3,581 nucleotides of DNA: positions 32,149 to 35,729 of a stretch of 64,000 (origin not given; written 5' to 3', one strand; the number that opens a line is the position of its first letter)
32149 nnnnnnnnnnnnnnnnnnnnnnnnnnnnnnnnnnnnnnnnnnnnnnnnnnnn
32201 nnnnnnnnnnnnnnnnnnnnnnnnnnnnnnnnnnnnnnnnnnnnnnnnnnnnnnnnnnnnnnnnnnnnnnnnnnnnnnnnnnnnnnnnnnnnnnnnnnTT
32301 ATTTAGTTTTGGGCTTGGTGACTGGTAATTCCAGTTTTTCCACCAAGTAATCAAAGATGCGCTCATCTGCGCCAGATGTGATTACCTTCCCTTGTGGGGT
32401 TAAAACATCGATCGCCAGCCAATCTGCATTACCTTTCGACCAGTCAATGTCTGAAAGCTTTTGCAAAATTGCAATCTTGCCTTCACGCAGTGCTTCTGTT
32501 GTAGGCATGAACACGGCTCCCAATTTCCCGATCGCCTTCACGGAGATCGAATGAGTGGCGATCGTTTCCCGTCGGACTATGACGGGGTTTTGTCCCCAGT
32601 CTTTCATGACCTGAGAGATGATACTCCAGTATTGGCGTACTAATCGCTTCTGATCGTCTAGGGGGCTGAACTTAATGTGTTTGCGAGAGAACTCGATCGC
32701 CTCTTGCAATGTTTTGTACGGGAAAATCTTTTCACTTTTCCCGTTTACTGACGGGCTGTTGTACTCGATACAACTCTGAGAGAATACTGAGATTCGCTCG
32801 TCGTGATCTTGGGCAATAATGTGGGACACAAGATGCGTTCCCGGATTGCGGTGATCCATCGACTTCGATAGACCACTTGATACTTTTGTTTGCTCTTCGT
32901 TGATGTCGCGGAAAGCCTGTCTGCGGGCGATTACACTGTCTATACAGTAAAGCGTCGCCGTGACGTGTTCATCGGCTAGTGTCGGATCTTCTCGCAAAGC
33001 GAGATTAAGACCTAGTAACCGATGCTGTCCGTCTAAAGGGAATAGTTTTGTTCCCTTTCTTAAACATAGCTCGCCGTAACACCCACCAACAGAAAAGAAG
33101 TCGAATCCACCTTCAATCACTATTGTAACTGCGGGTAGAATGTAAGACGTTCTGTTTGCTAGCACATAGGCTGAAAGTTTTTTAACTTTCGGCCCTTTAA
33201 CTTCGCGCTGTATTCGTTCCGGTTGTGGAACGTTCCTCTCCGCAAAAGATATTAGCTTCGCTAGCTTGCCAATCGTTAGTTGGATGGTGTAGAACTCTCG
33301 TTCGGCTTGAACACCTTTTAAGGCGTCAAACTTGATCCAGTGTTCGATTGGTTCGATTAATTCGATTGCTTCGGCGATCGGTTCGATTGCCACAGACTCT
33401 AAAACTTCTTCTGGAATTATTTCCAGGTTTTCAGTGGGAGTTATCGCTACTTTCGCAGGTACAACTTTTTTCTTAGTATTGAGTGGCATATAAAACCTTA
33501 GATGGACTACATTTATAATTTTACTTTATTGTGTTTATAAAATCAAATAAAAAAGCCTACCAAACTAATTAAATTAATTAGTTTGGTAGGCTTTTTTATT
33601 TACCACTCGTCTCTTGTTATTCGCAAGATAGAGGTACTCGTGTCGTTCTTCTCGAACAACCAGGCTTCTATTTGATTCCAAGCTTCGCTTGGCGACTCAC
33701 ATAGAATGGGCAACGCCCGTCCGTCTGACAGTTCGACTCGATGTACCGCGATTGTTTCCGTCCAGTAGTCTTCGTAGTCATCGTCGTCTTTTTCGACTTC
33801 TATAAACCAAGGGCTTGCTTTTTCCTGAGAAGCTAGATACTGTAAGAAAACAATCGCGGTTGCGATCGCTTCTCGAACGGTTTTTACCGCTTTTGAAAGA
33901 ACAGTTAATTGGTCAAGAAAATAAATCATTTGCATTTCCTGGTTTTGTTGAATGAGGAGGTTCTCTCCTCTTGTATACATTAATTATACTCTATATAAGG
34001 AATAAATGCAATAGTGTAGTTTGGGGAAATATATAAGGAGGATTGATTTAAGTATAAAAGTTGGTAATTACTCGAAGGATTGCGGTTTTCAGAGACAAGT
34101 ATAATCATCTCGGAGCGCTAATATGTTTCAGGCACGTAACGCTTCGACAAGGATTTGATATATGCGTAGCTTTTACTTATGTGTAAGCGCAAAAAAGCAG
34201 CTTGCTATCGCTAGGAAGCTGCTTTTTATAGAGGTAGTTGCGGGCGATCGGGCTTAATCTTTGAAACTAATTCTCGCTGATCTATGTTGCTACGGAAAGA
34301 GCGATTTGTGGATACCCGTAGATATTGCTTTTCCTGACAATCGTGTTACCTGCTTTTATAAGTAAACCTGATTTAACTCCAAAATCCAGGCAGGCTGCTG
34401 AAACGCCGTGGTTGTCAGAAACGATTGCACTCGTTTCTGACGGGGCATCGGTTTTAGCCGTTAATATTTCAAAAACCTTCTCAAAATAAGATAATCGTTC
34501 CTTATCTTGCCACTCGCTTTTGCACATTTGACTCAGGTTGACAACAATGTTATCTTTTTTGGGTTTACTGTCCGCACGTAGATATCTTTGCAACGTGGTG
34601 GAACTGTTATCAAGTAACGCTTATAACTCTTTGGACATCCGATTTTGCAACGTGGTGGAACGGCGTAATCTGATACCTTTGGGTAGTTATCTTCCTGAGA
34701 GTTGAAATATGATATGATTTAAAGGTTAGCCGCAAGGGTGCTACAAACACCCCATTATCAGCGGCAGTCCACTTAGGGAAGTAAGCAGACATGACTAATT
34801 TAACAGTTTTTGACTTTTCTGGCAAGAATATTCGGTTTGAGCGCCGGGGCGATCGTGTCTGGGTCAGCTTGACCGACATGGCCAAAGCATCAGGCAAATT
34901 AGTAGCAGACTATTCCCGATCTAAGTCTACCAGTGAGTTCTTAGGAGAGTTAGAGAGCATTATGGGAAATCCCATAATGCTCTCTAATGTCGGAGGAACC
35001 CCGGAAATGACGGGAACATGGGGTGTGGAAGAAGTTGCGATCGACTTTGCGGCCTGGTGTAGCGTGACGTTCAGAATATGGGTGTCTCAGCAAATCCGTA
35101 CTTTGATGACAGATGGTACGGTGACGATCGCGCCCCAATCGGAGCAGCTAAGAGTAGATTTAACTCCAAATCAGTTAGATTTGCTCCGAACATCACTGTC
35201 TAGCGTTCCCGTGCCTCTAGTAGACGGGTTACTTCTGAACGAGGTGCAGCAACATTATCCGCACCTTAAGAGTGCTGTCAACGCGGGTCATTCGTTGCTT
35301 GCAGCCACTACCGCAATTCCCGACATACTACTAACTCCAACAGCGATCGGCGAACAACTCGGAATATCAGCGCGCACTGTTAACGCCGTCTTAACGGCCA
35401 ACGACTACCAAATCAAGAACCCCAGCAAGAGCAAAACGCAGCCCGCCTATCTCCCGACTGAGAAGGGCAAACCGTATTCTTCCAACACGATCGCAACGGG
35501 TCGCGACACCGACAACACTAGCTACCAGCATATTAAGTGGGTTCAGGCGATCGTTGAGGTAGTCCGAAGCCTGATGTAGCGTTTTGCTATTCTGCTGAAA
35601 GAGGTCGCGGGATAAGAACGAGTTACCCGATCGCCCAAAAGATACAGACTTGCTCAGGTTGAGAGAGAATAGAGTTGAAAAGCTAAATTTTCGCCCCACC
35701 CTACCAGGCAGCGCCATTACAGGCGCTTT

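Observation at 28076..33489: Mirror-image gene pair encoding two aberrant DnaN-fold (sliding-clamp-like) proteins, one fused to a zinc-ribbon array, next to an orphan DGQHR/DndB-like gene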

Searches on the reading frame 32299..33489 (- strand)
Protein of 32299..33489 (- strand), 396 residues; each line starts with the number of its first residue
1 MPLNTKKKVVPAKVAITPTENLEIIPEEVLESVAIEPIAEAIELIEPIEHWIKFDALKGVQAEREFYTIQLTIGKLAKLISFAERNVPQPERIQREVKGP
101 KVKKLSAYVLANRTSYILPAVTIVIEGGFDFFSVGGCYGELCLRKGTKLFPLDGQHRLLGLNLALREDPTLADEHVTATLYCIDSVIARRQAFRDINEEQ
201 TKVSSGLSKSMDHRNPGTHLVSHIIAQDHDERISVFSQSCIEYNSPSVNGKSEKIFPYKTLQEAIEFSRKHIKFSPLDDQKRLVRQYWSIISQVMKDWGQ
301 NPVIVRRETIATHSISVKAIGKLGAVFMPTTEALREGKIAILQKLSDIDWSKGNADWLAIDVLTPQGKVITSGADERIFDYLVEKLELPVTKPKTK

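Call 4: search_protein_families(library=pfam, proteins=[window:32299-33489:-], max_evalue=1)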
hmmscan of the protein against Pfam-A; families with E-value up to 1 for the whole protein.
window:32299-33489:- (396 aa): 2 families
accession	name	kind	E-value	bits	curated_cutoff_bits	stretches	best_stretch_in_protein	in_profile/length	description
PF14072.11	DndB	-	4.8e-52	177.5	29.1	1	54-369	1-317/338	DNA-sulfur modification-associated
PF07815.19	Abi_HHR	-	0.091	13.4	27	1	251-279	28-56/77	Abl-interactor HHR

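Call 14: search_protein_families(library=phrogs, proteins=[window:32299-33489:-], max_evalue=0.01)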
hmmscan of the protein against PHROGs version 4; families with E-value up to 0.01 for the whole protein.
window:32299-33489:- (396 aa): 2 families
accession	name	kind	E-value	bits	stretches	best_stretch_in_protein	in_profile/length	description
phrog_7901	-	unknown function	5.1e-10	39.7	1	49-322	6-275/355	-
phrog_5732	-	unknown function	1.1e-05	25.5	1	141-372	209-425/441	-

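Call 51: search_protein_families(library=ncbifam, proteins=[window:32299-33489:-], max_evalue=0.01)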
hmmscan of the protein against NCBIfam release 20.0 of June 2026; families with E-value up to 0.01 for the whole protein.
window:32299-33489:- (396 aa): 2 families
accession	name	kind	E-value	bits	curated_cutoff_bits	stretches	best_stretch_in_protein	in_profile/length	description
TIGR03233.1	DNA_S_dndB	equivalog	1.1e-47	162.9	328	1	52-391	4-345/355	DNA sulfur modification protein DndB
TIGR03187.1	DGQHR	domain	1.8e-41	142.7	58.85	1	56-325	1-273/276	DGQHR domain-containing protein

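Call 52: search_protein_families(library=padloc, proteins=[window:32299-33489:-], max_evalue=0.01)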
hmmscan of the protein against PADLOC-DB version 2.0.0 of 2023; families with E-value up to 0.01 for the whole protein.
window:32299-33489:- (396 aa): 1 family
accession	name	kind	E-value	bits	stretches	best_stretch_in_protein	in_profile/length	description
PDLC02658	DndB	-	9e-50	167.7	1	51-392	4-347/356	DndB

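Call 74: search_dna_similar(query=window:32299-33489:-, collection=phages, mode=protein, max_evalue=0.00001, max_rows=25)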
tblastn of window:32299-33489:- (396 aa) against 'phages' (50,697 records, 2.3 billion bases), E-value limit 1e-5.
Records with a match: 32; places in all: 32; records where one place covers at least 80% of the query: 2.
Best place of each record, by identity: <60% 32.
By first word of the organism name: Vibrio 22; Salmonella 7; Bacteriophage 2; Pseudoalteromonas 1.
By host as written in the record: - 19; Vibrio crassostreae 4; pathenogenic Salmonella bacterium 2; Salmonella enterica serovar Typhimurium strain LT2 2; Homo sapiens 1; Pseudoalteromonas sp. KB12-38 1; Vibrio anguillarum strain PF430-3 1; Salmonella typhimurium 1; and 1 more.
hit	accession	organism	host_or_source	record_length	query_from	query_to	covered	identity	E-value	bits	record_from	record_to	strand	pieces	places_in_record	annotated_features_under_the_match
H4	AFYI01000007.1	Salmonella enterica subsp. enterica serovar Infantis str. ...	Homo sapiens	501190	50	396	88%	27.7%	1e-35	144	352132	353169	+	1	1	DNA sulfur modification protein DndB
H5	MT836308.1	Bacteriophage sp.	human fecal samples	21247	53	396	87%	26.8%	4e-27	119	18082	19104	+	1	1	record has no annotation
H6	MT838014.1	Bacteriophage sp.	human fecal samples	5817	54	357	77%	25.4%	3e-28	122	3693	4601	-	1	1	record has no annotation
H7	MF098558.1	Pseudoalteromonas phage KB12-38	Pseudoalteromonas sp. KB12-38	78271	52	324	69%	27.4%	5e-16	86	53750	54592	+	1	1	DNA sulfur modification protein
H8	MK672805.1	Vibrio phage Va_PF430-3_p42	Vibrio anguillarum strain PF430-3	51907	53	354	76%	24.3%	1e-11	73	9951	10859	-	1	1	DGQHR domain-containing protein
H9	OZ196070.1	Vibrio phage K449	Seawater and oysters mix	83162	53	352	76%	22.4%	6e-10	67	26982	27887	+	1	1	hypothetical protein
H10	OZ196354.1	Vibrio phage K376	Seawater and oysters mix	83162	53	352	76%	22.4%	6e-10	67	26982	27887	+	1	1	hypothetical protein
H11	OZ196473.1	Vibrio phage K486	Seawater and oysters mix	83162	53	352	76%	22.4%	6e-10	67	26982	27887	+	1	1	hypothetical protein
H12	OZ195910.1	Vibrio phage K478b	Seawater and oysters mix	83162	53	352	76%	22.4%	1e-9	66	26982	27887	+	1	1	hypothetical protein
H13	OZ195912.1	Vibrio phage K478a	Seawater and oysters mix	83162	53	352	76%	22.4%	1e-9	66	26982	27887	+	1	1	hypothetical protein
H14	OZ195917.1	Vibrio phage K468a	Seawater and oysters mix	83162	53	352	76%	22.4%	1e-9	66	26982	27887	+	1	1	hypothetical protein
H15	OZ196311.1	Vibrio phage K473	Seawater and oysters mix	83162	53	352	76%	22.4%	1e-9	66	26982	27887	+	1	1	hypothetical protein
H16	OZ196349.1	Vibrio phage K381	Seawater and oysters mix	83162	53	352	76%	22.4%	1e-9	66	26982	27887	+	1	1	hypothetical protein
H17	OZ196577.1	Vibrio phage K405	Seawater and oysters mix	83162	53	352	76%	22.4%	1e-9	66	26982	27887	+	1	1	hypothetical protein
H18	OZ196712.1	Vibrio phage K462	Seawater and oysters mix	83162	53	352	76%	22.4%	1e-9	66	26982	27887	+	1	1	hypothetical protein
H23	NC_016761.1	Salmonella phage SPN1S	pathenogenic Salmonella bacterium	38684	50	321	69%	23.8%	5e-7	58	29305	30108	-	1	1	DGQHR domain-containing protein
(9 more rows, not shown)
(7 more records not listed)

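Call 76: get_annotated_region(hit=H7, flank=5000)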
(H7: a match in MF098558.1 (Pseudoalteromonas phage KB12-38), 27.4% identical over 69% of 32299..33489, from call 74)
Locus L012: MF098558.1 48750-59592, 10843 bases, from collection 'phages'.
description: Pseudoalteromonas phage KB12-38, partial genome.
organism: Pseudoalteromonas phage KB12-38 (NCBI taxid 2024350)
taxonomy: Viruses; Duplodnaviria; Heunggongvirae; Uroviricota; Caudoviricetes
host: Pseudoalteromonas sp. KB12-38; source: marine flatworm; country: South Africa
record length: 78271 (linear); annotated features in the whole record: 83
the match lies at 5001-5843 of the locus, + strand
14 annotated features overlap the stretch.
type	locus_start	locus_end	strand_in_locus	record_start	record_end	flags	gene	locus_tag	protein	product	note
CDS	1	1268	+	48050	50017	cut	-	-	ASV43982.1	hypothetical protein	PFAM-DNA_ligase_aden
CDS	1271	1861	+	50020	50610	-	-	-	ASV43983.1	hypothetical protein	-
CDS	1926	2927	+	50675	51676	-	-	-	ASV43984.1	PAPS reductase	-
CDS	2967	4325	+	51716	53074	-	-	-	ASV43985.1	hypothetical protein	Cyt_C5_DNA_methylase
CDS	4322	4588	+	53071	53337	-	-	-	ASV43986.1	hypothetical protein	-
CDS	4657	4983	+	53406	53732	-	-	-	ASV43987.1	hypothetical protein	-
CDS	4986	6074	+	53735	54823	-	-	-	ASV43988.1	DNA sulfur modification protein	DNA sulfur modification protein DndB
CDS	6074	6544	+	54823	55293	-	-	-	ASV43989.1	sulfate reductase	-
CDS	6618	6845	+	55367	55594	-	-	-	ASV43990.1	hypothetical protein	-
CDS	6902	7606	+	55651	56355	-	-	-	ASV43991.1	hypothetical protein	-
CDS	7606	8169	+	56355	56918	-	-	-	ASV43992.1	hypothetical protein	-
CDS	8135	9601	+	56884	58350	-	-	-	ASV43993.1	DEAD-like helicase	-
CDS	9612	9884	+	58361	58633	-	-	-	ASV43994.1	hypothetical protein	-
CDS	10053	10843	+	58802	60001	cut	-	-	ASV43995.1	kinase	Kinase, glutenin-like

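Call 77: get_annotated_region(hit=H23, flank=4000)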
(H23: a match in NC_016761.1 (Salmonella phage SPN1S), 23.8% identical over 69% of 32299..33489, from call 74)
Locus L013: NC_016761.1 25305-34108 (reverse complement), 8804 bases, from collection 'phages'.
description: Salmonella phage SPN1S, complete genome.
organism: Salmonella phage SPN1S (NCBI taxid 1125653)
taxonomy: Viruses; Duplodnaviria; Heunggongvirae; Uroviricota; Caudoviricetes; Uetakevirus; Uetakevirus SPN1S
host: pathenogenic Salmonella bacterium; source: -; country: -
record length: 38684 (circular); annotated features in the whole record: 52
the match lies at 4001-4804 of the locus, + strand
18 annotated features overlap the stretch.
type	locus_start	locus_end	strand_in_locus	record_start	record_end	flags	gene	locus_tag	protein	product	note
CDS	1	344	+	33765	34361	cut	-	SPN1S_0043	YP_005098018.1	helix-turn-helix transcriptional regulator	-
CDS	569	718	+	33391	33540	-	-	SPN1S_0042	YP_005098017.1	hypothetical protein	-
CDS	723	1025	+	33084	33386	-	-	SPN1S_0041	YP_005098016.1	hypothetical protein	-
CDS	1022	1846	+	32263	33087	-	-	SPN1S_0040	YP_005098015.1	exonuclease VIII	-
CDS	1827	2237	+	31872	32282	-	-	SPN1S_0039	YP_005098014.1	HNH endonuclease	-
CDS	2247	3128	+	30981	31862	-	-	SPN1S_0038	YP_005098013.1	RecT-like ssDNA annealing protein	-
CDS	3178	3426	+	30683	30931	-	-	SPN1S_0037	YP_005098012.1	excisionase and transcriptional regulator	-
CDS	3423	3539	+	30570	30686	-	-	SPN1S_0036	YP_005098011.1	membrane protein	-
CDS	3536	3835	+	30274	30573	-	-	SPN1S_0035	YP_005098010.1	transcriptional activator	-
CDS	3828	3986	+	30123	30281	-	-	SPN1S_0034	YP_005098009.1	DUF1317 family protein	-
CDS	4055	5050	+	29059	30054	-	-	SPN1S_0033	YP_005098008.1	DGQHR domain-containing protein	-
CDS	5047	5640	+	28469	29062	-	-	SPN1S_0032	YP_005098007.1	DNA methyltransferase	-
CDS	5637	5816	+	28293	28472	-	-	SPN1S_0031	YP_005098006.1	hypothetical protein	-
CDS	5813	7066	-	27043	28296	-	-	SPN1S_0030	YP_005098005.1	integrase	-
CDS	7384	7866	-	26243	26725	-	-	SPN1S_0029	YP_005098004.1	Rz-like spanin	-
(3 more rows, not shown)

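Call 78: get_annotated_region(hit=H8, flank=4000)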
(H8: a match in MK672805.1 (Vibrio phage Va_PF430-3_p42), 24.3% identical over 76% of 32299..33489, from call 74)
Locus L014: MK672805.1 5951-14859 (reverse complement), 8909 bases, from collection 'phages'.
description: Vibrio phage Va_PF430-3_p42, complete genome.
organism: Vibrio phage Va_PF430-3_p42 (NCBI taxid 2565524)
taxonomy: Viruses; Duplodnaviria; Heunggongvirae; Uroviricota; Caudoviricetes
host: Vibrio anguillarum strain PF430-3; source: -; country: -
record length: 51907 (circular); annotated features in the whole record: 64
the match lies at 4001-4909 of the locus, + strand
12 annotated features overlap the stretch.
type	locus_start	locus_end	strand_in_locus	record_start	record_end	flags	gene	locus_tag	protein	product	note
CDS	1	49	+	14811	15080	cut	-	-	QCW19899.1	hypothetical protein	unknown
CDS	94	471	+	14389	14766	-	-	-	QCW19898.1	hypothetical protein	unknown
CDS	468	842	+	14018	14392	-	-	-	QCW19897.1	hypothetical protein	unknown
CDS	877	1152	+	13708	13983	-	-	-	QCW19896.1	hypothetical protein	unknown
CDS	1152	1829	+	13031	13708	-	-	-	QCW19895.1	hypothetical protein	unknown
CDS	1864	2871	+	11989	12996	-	-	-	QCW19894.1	nucleoid-associated protein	yejK; nucleoid-associated protein YejK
CDS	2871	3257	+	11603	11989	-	-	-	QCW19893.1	hypothetical protein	unknown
CDS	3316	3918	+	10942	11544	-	-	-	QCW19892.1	hypothetical protein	unknown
CDS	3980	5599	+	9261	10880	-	-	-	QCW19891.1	DGQHR domain-containing protein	unknown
CDS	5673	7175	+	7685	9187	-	-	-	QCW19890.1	DNA methyltransferase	methylase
CDS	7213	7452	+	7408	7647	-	-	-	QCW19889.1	hypothetical protein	unknown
CDS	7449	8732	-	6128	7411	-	-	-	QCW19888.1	integrase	-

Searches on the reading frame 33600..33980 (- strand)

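Call 4: search_protein_families(library=pfam, proteins=[window:33600-33980:-], max_evalue=1)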
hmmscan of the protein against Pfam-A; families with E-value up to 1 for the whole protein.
window:33600-33980:- (126 aa): 2 families
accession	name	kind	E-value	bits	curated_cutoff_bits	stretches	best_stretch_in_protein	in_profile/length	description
PF24959.1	FH3_FHOD1-3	-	0.069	13.4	27.4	1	2-61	17-69/136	FHOD1/3 FH3 domain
PF16035.10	Chalcone_2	-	0.18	12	27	1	4-57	142-196/203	Chalcone isomerase like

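Call 52: search_protein_families(library=padloc, proteins=[window:33600-33980:-], max_evalue=0.01)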
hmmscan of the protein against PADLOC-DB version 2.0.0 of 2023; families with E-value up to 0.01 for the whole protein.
window:33600-33980:- (126 aa): 0 families

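Call 73: search_protein_families(library=phrogs, proteins=[window:33600-33980:-], max_evalue=0.001)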
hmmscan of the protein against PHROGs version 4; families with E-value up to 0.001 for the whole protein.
window:33600-33980:- (126 aa): 0 families

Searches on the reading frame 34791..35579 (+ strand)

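Call 4: search_protein_families(library=pfam, proteins=[window:34791-35579:+], max_evalue=1)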
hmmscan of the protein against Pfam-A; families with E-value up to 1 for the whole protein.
window:34791-35579:+ (262 aa): 3 families
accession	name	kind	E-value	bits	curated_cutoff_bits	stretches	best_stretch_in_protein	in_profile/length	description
PF04383.19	KilA-N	-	2.8e-14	53.3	23.8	1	18-107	11-106/107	KilA-N domain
PF13384.12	HTH_23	-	0.1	12.9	24.6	1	181-199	18-36/50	Homeodomain-like domain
PF03374.19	ANT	-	0.16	12.7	25.3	1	182-228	25-71/108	Phage antirepressor protein KilAC domain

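Call 73: search_protein_families(library=phrogs, proteins=[window:34791-35579:+], max_evalue=0.001)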
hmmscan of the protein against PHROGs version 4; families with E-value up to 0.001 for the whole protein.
window:34791-35579:+ (262 aa): 5 families
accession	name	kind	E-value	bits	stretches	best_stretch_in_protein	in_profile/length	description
phrog_129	-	transcription regulation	2.5e-22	81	1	7-232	6-244/273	transcriptional regulator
phrog_2812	-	unknown function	3.9e-11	44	1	9-133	7-131/288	-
phrog_1136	-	unknown function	4.6e-11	43.9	1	1-113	1-111/244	-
phrog_130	-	transcription regulation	1.9e-07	31.5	1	94-253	246-399/480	anti-repressor Ant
phrog_10441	-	unknown function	0.00035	21.9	1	74-120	16-62/126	-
